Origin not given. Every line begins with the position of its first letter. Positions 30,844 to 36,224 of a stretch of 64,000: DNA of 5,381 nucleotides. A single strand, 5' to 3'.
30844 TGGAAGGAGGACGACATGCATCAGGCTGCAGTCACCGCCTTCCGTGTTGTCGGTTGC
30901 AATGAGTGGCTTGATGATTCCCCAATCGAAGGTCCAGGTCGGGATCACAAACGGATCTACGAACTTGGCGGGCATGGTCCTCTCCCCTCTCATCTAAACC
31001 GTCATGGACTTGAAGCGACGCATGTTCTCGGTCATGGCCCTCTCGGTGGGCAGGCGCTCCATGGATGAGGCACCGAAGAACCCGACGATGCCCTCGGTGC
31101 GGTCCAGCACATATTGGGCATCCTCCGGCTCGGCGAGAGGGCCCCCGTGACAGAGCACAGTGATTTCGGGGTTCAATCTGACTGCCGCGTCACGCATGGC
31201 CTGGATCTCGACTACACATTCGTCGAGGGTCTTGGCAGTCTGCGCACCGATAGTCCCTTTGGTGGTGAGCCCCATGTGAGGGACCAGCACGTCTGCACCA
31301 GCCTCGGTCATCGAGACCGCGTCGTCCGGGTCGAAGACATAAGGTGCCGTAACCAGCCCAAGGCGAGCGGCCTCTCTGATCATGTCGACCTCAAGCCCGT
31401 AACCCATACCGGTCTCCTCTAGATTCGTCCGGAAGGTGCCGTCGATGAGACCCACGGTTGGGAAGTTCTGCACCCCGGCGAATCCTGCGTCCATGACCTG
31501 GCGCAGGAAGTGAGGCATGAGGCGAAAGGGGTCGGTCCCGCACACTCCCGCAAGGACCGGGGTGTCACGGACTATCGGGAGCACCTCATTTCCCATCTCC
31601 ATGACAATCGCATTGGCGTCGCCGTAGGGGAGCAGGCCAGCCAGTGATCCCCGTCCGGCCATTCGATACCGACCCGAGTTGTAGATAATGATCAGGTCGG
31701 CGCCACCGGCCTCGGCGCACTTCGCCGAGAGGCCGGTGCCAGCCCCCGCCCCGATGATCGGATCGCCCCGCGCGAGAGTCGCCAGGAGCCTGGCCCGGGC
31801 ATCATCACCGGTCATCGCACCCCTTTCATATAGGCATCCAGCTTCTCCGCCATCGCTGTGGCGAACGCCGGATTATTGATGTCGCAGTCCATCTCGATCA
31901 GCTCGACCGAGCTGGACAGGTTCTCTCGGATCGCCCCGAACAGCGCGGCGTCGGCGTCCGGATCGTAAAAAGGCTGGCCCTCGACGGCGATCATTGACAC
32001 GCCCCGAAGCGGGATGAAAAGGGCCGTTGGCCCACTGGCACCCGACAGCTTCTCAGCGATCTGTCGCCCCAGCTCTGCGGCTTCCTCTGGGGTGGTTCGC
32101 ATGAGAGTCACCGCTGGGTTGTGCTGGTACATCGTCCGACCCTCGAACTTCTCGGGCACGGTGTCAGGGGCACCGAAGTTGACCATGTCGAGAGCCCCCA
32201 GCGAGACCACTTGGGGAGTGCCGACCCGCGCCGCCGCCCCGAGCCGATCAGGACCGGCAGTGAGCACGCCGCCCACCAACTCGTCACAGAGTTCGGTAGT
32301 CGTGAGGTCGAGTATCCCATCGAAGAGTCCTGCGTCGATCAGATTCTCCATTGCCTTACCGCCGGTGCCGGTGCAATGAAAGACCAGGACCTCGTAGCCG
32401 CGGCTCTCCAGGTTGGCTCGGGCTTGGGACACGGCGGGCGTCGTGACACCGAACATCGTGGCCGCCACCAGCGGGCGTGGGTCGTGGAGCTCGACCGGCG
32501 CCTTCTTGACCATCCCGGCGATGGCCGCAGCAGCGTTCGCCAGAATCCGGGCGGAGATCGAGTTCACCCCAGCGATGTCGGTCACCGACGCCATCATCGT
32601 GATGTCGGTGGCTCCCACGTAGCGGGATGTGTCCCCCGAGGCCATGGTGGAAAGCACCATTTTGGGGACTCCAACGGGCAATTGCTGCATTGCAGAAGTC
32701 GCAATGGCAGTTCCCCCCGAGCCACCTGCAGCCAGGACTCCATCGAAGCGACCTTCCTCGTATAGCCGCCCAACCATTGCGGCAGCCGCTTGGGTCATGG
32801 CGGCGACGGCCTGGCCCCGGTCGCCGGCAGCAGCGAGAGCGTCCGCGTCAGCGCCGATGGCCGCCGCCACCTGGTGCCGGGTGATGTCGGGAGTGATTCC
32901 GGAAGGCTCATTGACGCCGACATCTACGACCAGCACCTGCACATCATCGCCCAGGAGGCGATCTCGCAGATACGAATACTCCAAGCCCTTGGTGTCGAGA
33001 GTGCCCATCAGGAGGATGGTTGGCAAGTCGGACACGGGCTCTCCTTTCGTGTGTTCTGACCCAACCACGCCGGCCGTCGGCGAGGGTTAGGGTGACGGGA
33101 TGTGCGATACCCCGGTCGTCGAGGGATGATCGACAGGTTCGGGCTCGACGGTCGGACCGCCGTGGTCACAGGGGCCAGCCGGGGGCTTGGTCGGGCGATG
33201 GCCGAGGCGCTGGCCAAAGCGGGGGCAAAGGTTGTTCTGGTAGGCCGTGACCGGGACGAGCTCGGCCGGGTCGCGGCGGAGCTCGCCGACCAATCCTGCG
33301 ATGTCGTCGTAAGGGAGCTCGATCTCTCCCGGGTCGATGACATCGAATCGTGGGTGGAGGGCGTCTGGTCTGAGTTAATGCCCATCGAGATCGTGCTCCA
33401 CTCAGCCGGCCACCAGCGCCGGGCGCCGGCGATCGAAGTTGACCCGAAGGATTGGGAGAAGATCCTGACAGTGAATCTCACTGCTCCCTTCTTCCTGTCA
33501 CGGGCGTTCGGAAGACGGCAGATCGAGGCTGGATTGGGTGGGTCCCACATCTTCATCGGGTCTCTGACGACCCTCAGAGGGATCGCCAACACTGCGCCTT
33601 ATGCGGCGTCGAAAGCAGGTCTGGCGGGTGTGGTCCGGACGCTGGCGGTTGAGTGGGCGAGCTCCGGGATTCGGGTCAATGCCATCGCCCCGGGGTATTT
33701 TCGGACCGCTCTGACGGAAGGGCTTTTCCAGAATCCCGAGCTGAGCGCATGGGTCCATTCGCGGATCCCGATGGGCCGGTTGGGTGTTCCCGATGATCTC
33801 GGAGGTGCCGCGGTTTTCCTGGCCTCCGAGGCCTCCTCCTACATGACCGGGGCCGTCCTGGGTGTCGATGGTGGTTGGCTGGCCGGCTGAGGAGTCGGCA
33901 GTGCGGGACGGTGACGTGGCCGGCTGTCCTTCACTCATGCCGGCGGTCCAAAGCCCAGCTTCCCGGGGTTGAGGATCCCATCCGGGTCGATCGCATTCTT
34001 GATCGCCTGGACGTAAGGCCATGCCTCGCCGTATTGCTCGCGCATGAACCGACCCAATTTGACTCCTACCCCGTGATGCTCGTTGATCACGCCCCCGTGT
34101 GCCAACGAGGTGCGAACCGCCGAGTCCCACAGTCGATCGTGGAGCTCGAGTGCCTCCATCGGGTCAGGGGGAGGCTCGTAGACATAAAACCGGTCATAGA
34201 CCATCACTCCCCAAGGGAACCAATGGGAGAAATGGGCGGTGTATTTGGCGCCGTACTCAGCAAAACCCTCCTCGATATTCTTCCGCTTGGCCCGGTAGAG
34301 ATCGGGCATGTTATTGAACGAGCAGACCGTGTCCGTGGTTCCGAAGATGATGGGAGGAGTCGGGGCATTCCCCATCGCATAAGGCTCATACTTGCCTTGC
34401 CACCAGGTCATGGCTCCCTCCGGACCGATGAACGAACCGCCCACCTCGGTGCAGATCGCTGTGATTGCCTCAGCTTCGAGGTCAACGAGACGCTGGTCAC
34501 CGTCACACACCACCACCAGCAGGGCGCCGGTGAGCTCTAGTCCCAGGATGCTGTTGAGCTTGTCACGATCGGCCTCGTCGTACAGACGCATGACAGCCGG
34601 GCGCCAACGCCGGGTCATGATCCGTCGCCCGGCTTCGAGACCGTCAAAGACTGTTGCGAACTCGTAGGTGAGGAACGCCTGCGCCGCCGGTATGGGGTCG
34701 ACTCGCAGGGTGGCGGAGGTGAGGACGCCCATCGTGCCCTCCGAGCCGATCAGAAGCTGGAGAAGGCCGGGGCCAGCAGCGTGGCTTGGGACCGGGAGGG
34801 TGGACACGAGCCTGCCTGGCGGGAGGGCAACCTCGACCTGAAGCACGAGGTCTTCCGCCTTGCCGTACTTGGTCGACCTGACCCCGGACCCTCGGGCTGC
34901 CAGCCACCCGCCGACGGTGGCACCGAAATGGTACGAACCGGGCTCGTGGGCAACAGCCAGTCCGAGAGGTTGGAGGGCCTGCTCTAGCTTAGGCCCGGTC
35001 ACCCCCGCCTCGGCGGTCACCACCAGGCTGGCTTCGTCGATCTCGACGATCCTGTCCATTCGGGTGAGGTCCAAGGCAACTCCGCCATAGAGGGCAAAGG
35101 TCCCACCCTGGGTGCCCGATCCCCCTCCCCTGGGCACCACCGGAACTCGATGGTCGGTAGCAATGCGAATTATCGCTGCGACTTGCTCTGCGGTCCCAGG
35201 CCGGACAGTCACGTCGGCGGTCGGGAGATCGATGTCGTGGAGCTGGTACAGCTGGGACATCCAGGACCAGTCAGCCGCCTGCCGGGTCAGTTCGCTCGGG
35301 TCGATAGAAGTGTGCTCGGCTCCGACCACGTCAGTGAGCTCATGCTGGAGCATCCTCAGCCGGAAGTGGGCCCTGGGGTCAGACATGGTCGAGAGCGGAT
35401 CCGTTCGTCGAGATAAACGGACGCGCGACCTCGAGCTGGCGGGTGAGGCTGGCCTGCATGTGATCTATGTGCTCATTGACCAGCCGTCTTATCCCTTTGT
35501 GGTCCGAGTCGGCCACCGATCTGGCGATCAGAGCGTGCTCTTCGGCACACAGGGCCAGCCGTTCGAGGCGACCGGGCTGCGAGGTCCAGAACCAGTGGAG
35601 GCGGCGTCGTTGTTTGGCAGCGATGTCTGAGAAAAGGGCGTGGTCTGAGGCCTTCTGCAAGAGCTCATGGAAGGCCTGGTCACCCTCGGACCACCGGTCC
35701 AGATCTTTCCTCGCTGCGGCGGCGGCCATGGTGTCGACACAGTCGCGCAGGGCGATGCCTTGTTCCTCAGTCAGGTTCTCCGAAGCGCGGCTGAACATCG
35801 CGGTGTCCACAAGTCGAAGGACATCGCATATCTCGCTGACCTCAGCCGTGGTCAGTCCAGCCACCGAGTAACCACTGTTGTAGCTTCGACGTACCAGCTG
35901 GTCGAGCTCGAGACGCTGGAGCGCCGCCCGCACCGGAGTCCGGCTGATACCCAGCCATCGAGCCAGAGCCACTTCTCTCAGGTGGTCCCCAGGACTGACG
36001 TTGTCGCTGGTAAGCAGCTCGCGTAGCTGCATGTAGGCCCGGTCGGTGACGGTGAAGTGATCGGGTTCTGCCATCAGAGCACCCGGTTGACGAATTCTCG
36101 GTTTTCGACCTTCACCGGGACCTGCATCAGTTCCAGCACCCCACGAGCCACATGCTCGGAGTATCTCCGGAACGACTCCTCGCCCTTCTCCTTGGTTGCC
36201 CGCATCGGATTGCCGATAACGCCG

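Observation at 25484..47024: A 21.4-kb segment bracketed by tRNA-Ile(GAT) and a 48-nt imperfect direct repeat of its 3' half: signature of a tRNA-integrated island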

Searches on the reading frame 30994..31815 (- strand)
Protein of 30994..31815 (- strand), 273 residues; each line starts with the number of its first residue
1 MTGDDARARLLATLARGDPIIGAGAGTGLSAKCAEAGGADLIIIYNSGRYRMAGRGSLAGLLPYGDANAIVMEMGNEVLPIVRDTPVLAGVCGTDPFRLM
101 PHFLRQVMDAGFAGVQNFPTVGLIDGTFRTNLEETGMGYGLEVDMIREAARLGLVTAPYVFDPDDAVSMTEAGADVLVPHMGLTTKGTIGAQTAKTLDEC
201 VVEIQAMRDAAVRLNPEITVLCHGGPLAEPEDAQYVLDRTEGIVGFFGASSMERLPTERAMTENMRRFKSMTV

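Call 7: search_protein_families(library=pfam, proteins=[window:30994-31815:-])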
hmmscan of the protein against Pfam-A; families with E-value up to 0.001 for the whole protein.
window:30994-31815:- (273 aa): 1 family
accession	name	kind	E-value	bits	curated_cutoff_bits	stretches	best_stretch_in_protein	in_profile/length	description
PF09370.16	PEP_hydrolase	-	8.2e-131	435.5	33.8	1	8-270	4-266/267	Phosphoenolpyruvate hydrolase-like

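Call 49: find_related_loci(query=window:30994-31815:-, collection=genome_contigs, flank=10000)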
Query window:30994-31815:- (273 aa) in genome_contigs; peptide patterns used: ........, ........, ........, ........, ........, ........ (x = any residue, [..] = any of these).
218 stretches matched a pattern; 61 encode a relative of the query (tblastn E <= 1e-3); 60 distinct loci.
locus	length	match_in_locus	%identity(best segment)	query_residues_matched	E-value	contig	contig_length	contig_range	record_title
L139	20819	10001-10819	91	1-273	1e-164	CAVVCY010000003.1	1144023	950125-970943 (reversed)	MAG: uncultured Acidobacteriota bacterium isolate MFD02242.bin.2.132 genome assembly, contig: contig_4678, whole genome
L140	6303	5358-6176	89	1-273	6e-162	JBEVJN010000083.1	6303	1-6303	MAG: Acidimicrobiia bacterium isolate T4R1BO.metabat2.227 T4R1BO.metabat2.227_k133_25471432, whole genome shotgun sequen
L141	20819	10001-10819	89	1-273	8e-157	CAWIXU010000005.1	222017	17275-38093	MAG: uncultured Acidimicrobiia bacterium isolate MFD05747.bin.2.23 genome assembly, contig: contig_41422, whole genome s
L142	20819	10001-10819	89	1-273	6e-156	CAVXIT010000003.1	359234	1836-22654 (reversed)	MAG: uncultured Acidimicrobiia bacterium isolate MFD09206.bin.1.94 genome assembly, contig: contig_1973, whole genome sh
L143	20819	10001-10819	89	1-273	7e-155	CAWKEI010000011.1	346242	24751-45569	MAG: uncultured Acidobacteriota bacterium isolate MFD08497.bin.1.135 genome assembly, contig: contig_37812, whole genome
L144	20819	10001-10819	89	1-273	2e-154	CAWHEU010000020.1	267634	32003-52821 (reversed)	MAG: uncultured Acidobacteriota bacterium isolate MFD00962.bin.2.52 genome assembly, contig: contig_37464, whole genome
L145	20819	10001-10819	89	1-273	3e-153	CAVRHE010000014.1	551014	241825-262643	MAG: uncultured Acidobacteriota bacterium isolate MFD05567.bin.2.267 genome assembly, contig: contig_96347, whole genome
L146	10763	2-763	90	20-273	5e-153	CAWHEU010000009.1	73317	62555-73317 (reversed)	MAG: uncultured Acidobacteriota bacterium isolate MFD00962.bin.2.52 genome assembly, contig: contig_161313, whole genome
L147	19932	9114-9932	88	1-273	7e-153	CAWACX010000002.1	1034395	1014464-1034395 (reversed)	MAG: uncultured Acidobacteriota bacterium isolate MFD00962.bin.2.113 genome assembly, contig: contig_14096, whole genome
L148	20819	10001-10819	88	1-273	7e-152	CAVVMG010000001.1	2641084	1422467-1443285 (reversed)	MAG: uncultured Acidobacteriota bacterium isolate MFD09267.bin.1.92 genome assembly, contig: contig_11550, whole genome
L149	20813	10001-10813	88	1-271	2e-151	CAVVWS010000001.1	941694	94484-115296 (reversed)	MAG: uncultured Solirubrobacteraceae bacterium isolate MFD06742.bin.2.298 genome assembly, contig: contig_1075, whole ge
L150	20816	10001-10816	87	1-272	1e-149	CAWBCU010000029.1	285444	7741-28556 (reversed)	MAG: uncultured Solirubrobacterales bacterium isolate MFD02840.bin.2.122 genome assembly, contig: contig_6920, whole gen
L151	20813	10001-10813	87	1-271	2e-149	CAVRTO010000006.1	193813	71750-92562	MAG: uncultured Solirubrobacteraceae bacterium isolate MFD02840.bin.2.79 genome assembly, contig: contig_142415, whole g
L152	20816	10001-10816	87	1-272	8e-149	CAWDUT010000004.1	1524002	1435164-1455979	MAG: uncultured Solirubrobacteraceae bacterium isolate MFD05442.bin.1.311 genome assembly, contig: contig_2045, whole ge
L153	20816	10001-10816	86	1-272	7e-149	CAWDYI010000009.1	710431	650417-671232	MAG: uncultured Solirubrobacteraceae bacterium isolate MFD04935.bin.2.101 genome assembly, contig: contig_3026, whole ge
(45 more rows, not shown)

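Call 70: search_protein_families(library=pfam, proteins=[L142:13175-13900:-, L142:14146-14841:-, L142:14926-15657:-, L142:15561-16472:-, L142:16469-17269:-, L142:17410-18795:-], max_evalue=0.001)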
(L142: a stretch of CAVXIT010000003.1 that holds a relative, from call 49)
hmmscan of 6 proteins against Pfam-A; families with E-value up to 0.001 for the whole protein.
L142:13175-13900:- (241 aa): 0 families

L142:14146-14841:- (231 aa): 1 family
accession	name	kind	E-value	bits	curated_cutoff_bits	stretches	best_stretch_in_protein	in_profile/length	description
PF14329.11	DUF4386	-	4.8e-23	82.6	27.6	1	6-221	1-206/210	Domain of unknown function (DUF4386)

L142:14926-15657:- (243 aa): 0 families

L142:15561-16472:- (303 aa): 5 families
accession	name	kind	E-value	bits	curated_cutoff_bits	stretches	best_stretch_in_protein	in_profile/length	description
PF00106.31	adh_short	-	5.2e-35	121.1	26.6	1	7-208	1-190/195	short chain dehydrogenase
PF13561.12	adh_short_C2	-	5.7e-24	85.4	27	1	16-250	6-228/236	Enoyl-(Acyl carrier protein) reductase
PF08659.16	KR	-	8.2e-10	39.3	22.6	1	8-97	2-93/180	KR domain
PF01370.27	Epimerase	-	6.1e-06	26.3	20.9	1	9-184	1-159/240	NAD dependent epimerase/dehydratase family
PF02826.25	2-Hacid_dh_C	-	0.00088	19.1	25.1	0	2-93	32-127/178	D-isomer specific 2-hydroxyacid dehydrogenase, NAD binding domain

L142:16469-17269:- (266 aa): 1 family
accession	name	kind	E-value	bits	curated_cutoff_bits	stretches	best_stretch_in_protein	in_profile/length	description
PF14329.11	DUF4386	-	7.1e-50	170.3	27.6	1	31-237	1-209/210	Domain of unknown function (DUF4386)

L142:17410-18795:- (461 aa): 4 families
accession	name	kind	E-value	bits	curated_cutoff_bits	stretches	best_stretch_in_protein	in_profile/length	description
PF00561.26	Abhydrolase_1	-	1.6e-15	57.9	25.8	1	197-430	1-239/245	alpha/beta hydrolase fold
PF12146.15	Hydrolase_4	-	1.4e-09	38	27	1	198-294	6-107/239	Serine aminopeptidase, S33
PF12697.13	Abhydrolase_6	-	9.5e-09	36.7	26.3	1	204-440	6-216/217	Alpha/beta hydrolase family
PF00975.26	Thioesterase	-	3.7e-08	34.3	26.4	1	204-303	9-110/226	Thioesterase domain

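Call 96: search_protein_families(library=ncbifam, proteins=[window:30994-31815:-], max_evalue=0.00001)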
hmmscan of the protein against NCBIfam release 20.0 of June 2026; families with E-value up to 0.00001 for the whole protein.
window:30994-31815:- (273 aa): 0 families

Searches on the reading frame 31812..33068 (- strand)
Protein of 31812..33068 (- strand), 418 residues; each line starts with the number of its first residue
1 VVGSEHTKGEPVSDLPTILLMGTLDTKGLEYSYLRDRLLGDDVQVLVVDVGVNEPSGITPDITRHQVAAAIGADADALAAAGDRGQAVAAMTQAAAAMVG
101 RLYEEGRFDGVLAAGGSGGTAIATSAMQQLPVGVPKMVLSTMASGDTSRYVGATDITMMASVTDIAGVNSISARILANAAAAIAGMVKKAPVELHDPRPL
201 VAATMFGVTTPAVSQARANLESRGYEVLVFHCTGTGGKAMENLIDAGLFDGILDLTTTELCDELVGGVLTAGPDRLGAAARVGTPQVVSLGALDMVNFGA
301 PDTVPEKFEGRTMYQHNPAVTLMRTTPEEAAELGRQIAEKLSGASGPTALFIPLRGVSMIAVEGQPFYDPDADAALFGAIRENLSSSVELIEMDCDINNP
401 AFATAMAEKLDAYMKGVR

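Call 7: search_protein_families(library=pfam, proteins=[window:31812-33068:-])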
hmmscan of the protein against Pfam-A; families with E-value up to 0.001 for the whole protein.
window:31812-33068:- (418 aa): 2 families
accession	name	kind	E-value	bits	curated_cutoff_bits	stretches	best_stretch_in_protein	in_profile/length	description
PF23189.1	UPF0261_C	-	4.4e-96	320.8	27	1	198-414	1-218/218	Uncharacterised protein family (UPF0261) C-terminal domain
PF06792.17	UPF0261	-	4.8e-64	216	27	1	16-189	1-173/176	Uncharacterised protein family (UPF0261) N-terminal domain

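Call 96: search_protein_families(library=ncbifam, proteins=[window:31812-33068:-], max_evalue=0.00001)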
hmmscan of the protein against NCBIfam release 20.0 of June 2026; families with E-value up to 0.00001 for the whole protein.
window:31812-33068:- (418 aa): 4 families
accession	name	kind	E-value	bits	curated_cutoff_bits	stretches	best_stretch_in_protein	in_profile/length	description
NF002674.0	PRK02399.1-2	subfamily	1.6e-168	560.7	335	1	16-415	3-402/410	hypothetical protein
NF002673.0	PRK02399.1-1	equivalog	7e-140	466.5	520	1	17-414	4-399/404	hypothetical protein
NF002675.0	PRK02399.1-3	equivalog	1.3e-127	425.9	648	1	18-409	4-391/398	hypothetical protein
NF002676.0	PRK02399.1-4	equivalog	1e-101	340.8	556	1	15-414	4-404/415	hypothetical protein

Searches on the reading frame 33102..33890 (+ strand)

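Call 7: search_protein_families(library=pfam, proteins=[window:33102-33890:+])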
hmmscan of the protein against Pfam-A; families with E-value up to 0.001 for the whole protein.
window:33102-33890:+ (262 aa): 5 families
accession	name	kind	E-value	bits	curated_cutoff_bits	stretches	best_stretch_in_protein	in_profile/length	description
PF13561.12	adh_short_C2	-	1.1e-61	208.9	27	1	24-259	1-235/236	Enoyl-(Acyl carrier protein) reductase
PF00106.31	adh_short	-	1.6e-48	165.2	26.6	1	19-210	2-192/195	short chain dehydrogenase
PF08659.16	KR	-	5.2e-18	66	22.6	1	19-196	2-174/180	KR domain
PF23441.1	SDR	-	5.1e-07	29.8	27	1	18-207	8-201/258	SDR-like rossmann domain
PF01370.27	Epimerase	-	0.00018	21.4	20.9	1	21-181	2-156/240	NAD dependent epimerase/dehydratase family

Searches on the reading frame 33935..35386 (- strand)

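Call 7: search_protein_families(library=pfam, proteins=[window:33935-35386:-])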
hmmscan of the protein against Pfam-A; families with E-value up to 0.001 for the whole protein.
window:33935-35386:- (483 aa): 2 families
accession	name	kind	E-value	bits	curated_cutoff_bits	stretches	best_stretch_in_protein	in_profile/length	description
PF01565.28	FAD_binding_4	-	2.7e-38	131.2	26.4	1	58-196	2-138/139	FAD binding domain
PF02913.24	FAD-oxidase_C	-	3.1e-25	89.8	21.2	1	233-477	2-248/248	FAD linked oxidases, C-terminal domain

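Call 96: search_protein_families(library=ncbifam, proteins=[window:33935-35386:-], max_evalue=0.00001)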
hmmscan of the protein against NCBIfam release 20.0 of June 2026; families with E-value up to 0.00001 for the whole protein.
window:33935-35386:- (483 aa): 8 families
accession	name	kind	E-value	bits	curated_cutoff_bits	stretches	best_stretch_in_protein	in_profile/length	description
TIGR00387.1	glcD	equivalog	1.1e-51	176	567.9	2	61-315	2-259/413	glycolate oxidase subunit GlcD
NF008408.0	PRK11230.1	equivalog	8.5e-34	116.8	897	1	60-476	59-470/499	glycolate oxidase subunit GlcD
NF049975.1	2HglutDHaseYdiJ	equivalog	6.4e-31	107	1350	1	60-201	55-197/1018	D-2-hydroxyglutarate dehydrogenase YdiJ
NF008439.0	PRK11282.1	equivalog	1.3e-24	86.8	284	1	66-244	8-185/358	glycolate oxidase subunit GlcE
NF053785.1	DcplphribOxDprE1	equivalog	1.2e-15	57.7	500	1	57-237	15-188/449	decaprenylphosphoryl-beta-D-ribose oxidase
TIGR01677.1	pln_FAD_oxido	subfamily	4e-07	28.9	383.1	1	102-232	83-214/560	FAD-dependent oxidoreductase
TIGR01678.1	FAD_lactone_ox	subfamily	8.7e-07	28.2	396.8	1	59-248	17-195/438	sugar 1,4-lactone oxidase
NF041227.1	BagG_FevA2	exception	3.2e-06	26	850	1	64-232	53-210/455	bagremycin/ferroverdin biosynthesis FAD-dependent oxygenase BagG/FevA2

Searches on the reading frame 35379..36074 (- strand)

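Call 7: search_protein_families(library=pfam, proteins=[window:35379-36074:-])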
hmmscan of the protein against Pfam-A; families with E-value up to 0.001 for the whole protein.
window:35379-36074:- (231 aa): 2 families
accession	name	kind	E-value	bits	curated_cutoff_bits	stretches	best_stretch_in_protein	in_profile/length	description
PF07729.17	FCD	-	2.2e-17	64.1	24.3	1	81-204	1-124/125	FCD domain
PF00392.27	GntR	-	3.9e-13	49.3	27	1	11-70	3-63/64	Bacterial regulatory proteins, gntR family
